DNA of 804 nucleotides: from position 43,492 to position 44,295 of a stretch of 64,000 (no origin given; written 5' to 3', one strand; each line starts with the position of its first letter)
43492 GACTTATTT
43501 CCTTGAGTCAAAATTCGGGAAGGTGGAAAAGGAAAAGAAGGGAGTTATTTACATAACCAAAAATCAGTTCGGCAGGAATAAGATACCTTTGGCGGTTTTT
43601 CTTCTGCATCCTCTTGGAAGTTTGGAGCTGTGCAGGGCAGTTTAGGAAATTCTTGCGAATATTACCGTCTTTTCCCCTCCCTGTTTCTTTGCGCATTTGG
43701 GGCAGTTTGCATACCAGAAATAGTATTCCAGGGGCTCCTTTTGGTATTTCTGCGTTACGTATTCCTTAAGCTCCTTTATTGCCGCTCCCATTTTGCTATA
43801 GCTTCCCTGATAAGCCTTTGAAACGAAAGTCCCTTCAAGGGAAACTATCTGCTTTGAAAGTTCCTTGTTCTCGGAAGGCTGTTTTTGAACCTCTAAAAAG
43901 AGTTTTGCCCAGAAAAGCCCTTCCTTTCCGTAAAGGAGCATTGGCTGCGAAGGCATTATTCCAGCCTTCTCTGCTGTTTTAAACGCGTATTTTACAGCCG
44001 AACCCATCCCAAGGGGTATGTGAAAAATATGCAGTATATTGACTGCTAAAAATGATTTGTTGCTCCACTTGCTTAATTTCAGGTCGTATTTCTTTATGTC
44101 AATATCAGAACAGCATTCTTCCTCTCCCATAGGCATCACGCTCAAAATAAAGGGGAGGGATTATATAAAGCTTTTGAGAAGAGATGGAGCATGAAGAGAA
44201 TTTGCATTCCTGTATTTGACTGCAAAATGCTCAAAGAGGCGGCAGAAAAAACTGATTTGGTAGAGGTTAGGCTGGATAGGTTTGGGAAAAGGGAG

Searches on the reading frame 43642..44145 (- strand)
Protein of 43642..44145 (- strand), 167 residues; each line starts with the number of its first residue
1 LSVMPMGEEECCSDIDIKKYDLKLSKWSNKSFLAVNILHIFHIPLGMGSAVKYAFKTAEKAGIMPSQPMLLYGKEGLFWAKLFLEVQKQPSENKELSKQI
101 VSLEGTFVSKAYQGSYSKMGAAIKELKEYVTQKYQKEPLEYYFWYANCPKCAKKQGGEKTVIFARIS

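Call 53: search_protein_families(library=pfam, proteins=[window:43642-44145:-], max_evalue=0.00001)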
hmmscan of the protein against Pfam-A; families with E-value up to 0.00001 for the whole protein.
window:43642-44145:- (167 aa): 1 family
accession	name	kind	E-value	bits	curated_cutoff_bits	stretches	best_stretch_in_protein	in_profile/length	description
PF20603.3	Bact_hydrolase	-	3.9e-28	98.8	27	1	8-166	7-160/160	Bacterial hydrolase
